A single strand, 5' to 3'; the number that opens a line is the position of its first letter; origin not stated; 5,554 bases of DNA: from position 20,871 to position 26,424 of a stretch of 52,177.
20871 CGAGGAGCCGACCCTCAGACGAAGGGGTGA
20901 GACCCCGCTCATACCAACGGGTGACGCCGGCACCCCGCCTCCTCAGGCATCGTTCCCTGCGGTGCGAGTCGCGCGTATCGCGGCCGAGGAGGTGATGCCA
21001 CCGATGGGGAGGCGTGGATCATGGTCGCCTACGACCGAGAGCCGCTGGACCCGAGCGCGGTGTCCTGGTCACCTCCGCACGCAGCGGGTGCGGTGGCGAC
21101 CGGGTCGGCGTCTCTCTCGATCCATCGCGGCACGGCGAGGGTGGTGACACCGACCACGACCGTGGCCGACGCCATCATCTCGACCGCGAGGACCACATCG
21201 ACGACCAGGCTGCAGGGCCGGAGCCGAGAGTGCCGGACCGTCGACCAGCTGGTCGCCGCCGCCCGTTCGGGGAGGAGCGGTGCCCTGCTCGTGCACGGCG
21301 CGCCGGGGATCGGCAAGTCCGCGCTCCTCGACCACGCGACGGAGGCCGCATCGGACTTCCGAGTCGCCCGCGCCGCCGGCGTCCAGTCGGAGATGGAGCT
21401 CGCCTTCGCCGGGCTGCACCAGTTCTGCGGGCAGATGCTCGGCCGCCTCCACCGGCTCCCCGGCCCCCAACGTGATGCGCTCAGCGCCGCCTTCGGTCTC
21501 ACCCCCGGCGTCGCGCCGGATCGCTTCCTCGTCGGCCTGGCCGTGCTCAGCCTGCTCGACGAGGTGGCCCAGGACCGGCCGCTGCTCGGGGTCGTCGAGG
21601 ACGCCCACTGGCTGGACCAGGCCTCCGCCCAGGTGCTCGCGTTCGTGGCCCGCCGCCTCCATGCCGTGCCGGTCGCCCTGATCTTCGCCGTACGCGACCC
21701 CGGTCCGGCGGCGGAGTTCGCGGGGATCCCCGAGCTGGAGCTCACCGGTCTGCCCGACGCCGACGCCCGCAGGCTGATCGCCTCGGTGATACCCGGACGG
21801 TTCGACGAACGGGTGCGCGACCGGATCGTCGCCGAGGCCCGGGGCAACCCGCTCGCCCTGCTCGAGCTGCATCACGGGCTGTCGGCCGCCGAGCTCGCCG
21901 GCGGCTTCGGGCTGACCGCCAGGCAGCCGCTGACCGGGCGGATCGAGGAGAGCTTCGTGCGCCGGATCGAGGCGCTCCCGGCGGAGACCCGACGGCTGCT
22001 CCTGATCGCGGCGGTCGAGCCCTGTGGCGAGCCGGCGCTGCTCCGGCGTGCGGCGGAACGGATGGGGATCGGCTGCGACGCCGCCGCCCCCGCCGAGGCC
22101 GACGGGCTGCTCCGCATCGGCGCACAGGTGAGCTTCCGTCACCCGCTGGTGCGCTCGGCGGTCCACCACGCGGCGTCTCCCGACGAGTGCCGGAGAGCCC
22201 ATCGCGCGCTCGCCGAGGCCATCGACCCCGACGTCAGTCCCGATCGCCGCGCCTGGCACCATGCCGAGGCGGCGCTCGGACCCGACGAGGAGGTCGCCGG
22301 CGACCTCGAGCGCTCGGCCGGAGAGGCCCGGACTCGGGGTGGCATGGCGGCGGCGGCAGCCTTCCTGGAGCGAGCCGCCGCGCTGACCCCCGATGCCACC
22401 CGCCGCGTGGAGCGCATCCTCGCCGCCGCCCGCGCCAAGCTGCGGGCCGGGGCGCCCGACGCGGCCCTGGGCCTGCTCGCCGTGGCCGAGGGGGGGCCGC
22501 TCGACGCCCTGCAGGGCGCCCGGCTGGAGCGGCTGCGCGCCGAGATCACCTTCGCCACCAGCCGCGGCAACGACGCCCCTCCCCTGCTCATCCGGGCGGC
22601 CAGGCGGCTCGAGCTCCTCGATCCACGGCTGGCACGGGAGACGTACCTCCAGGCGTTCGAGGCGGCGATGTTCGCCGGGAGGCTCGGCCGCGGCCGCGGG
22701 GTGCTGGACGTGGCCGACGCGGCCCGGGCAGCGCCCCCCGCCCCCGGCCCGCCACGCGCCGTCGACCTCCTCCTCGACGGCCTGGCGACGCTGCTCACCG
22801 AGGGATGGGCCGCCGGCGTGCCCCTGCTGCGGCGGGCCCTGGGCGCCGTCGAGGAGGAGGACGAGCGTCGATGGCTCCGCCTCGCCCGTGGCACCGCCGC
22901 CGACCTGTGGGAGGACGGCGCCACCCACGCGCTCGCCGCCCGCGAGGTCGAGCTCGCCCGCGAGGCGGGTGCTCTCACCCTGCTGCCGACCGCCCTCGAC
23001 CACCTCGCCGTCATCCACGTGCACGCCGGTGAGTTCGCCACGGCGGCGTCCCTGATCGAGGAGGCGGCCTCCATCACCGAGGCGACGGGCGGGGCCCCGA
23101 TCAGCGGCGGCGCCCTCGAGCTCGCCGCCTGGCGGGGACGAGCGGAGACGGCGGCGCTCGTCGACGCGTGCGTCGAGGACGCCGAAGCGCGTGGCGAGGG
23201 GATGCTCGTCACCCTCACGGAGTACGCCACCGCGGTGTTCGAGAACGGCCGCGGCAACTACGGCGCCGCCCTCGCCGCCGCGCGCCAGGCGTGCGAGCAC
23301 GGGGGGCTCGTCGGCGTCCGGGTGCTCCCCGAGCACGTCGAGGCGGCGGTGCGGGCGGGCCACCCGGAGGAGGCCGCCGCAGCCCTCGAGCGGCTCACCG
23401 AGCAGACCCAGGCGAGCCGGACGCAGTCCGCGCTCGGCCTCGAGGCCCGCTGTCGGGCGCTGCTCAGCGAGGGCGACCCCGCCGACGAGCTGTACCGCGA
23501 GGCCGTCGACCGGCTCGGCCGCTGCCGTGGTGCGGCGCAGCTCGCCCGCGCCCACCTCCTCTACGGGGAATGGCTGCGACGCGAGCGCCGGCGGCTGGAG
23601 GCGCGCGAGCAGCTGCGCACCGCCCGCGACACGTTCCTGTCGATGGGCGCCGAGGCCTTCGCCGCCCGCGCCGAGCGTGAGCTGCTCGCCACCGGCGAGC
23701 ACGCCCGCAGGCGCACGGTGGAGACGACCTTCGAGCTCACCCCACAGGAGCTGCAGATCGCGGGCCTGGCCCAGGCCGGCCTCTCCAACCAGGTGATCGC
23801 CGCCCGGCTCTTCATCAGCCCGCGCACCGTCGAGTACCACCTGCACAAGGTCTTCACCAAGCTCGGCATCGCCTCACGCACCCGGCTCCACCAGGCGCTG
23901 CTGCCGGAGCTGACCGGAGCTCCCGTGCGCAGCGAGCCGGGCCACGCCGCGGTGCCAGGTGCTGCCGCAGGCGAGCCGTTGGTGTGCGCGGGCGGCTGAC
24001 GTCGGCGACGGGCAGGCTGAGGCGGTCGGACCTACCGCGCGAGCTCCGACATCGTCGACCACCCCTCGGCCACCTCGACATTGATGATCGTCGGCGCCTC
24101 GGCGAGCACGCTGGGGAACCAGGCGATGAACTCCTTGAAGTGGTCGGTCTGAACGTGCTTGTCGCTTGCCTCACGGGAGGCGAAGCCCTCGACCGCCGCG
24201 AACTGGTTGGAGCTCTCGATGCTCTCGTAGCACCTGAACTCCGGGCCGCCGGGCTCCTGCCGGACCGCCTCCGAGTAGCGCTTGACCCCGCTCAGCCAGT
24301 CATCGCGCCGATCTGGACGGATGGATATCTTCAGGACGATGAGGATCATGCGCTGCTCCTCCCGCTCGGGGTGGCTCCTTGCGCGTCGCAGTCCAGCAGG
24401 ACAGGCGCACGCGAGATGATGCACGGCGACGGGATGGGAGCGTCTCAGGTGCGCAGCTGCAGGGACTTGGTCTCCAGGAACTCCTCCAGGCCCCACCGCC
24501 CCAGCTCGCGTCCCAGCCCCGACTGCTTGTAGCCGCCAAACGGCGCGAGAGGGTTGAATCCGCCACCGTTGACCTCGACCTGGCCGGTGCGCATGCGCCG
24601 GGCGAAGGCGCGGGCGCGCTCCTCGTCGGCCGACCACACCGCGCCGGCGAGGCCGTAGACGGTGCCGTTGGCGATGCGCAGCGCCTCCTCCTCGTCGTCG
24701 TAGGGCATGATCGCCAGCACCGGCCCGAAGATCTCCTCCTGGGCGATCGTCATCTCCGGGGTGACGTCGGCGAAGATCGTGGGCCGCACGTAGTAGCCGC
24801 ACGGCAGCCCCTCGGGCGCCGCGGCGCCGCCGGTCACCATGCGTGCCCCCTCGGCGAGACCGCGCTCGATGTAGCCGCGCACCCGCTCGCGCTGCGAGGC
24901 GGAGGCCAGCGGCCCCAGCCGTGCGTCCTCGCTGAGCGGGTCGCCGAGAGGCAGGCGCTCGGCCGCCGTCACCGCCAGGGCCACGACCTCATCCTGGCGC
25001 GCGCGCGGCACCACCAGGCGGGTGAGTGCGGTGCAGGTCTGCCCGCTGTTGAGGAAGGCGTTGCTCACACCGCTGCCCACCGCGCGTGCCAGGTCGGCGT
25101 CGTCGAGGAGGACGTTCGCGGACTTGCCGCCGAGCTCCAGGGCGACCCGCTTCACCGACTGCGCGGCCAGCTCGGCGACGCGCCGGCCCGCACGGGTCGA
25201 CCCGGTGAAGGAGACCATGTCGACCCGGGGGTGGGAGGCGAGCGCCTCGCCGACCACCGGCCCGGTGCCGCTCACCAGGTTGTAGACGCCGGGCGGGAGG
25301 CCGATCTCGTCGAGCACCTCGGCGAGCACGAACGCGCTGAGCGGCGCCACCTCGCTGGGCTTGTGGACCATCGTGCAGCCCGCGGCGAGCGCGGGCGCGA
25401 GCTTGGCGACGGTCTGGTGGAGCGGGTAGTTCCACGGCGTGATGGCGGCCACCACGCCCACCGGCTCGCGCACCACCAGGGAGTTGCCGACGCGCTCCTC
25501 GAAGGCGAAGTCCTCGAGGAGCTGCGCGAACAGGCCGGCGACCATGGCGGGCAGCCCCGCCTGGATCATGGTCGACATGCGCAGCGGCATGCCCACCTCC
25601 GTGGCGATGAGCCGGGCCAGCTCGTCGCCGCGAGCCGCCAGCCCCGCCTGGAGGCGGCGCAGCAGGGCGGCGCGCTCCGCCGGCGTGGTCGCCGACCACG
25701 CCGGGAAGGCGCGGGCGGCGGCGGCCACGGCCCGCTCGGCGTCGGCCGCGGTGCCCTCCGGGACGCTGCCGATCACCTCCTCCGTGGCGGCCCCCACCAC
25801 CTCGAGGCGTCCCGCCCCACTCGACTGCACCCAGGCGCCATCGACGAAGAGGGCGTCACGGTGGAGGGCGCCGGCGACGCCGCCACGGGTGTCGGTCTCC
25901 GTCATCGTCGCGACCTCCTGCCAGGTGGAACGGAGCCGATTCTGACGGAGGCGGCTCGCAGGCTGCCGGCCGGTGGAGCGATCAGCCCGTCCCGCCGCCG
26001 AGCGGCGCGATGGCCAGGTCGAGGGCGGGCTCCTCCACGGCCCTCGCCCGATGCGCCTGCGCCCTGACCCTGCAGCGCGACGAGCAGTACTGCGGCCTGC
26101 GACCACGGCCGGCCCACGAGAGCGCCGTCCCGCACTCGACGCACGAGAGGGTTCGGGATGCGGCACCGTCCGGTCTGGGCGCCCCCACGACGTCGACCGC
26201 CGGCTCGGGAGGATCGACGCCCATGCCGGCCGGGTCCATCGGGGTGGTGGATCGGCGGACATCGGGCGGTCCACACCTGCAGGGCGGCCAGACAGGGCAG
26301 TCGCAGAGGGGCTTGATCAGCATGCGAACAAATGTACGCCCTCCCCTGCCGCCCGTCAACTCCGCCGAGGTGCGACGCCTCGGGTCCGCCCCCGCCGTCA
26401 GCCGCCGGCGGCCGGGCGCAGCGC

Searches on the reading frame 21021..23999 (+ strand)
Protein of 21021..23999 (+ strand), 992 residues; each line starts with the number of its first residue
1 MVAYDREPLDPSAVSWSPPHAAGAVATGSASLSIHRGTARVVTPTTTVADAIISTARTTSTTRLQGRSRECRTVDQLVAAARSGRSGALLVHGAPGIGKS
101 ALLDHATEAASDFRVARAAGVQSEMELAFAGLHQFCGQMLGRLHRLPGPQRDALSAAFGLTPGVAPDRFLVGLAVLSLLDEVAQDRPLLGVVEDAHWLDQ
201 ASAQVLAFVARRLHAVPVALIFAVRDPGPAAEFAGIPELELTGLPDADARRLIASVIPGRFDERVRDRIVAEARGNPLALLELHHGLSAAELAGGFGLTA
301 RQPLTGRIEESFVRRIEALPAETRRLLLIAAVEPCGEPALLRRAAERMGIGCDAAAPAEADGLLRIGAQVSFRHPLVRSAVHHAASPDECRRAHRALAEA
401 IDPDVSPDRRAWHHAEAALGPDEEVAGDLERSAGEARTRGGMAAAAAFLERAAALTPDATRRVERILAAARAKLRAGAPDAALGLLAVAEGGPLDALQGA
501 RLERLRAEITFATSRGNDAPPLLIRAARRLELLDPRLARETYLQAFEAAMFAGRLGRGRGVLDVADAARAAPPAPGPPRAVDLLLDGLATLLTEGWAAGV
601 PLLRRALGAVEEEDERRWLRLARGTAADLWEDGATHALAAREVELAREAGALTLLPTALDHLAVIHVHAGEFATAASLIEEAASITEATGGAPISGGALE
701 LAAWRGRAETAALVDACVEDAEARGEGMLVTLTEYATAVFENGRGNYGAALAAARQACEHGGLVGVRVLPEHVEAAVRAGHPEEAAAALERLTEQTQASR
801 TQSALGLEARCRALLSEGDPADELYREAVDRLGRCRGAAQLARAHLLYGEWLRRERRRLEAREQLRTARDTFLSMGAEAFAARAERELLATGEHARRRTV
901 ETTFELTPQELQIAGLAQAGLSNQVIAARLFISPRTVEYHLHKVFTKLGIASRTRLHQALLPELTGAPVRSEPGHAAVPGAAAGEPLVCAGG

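Call 59: list_cluster_members(proteins=[window:21021-23999:+, window:26398-27237:-, window:15475-17325:-, window:18508-19380:-, window:14953-15390:-, window:24445-25905:-, window:24032-24349:-, window:19532-20704:-, window:2301-4103:+, window:32087-34228:-])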
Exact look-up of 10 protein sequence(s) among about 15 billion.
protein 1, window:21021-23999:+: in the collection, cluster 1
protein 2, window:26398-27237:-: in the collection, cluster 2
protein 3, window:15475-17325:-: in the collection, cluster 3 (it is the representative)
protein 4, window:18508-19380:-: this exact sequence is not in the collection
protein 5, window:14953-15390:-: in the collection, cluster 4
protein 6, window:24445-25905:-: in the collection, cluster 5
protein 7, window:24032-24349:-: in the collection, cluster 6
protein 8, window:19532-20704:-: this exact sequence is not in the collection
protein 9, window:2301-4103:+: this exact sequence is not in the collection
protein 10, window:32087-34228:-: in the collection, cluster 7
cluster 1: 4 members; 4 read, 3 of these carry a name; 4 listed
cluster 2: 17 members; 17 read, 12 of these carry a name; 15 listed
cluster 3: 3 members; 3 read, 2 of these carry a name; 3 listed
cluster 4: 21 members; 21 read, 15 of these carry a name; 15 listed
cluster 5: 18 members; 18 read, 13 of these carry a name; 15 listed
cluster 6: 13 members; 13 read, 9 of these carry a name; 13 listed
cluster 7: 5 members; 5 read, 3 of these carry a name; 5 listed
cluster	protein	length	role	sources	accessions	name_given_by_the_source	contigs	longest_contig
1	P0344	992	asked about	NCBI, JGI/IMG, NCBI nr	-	-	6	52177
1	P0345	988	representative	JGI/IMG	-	DNA-binding CsgD family transcriptional regulator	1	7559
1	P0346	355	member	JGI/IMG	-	ATP/maltotriose-dependent transcriptional regulator MalT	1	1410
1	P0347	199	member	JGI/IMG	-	predicted ATPase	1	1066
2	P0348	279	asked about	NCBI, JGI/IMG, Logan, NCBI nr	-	-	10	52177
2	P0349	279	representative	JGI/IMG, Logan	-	protocatechuate 3,4-dioxygenase beta subunit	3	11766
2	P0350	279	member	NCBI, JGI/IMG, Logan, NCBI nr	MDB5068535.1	MAG: Dioxygenase [Chloroflexi bacterium] | protocatechuate 3,4-dioxygenase beta subunit | Dioxygenase [Chloroflexota bacterium]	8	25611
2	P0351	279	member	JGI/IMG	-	protocatechuate 3,4-dioxygenase beta subunit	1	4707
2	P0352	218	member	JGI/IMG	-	protocatechuate 3,4-dioxygenase beta subunit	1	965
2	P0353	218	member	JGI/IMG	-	protocatechuate 3,4-dioxygenase beta subunit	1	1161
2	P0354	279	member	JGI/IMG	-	protocatechuate 3,4-dioxygenase beta subunit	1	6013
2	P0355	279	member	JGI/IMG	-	protocatechuate 3,4-dioxygenase beta subunit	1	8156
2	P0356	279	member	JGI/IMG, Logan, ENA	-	protocatechuate 3,4-dioxygenase beta subunit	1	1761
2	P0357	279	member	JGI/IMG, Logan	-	catechol 1,2-dioxygenase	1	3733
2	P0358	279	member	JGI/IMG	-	protocatechuate 3,4-dioxygenase beta subunit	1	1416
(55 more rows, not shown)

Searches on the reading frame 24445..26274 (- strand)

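Call 40: search_protein_families(library=pfam, proteins=[window:24445-26274:-], max_evalue=0.00001)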
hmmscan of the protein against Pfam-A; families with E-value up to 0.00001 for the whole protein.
window:24445-26274:- (609 aa): 1 family
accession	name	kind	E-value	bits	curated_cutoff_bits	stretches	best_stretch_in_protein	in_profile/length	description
PF00171.27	Aldedh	-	2.6e-165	550.9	23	1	148-604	1-460/461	Aldehyde dehydrogenase family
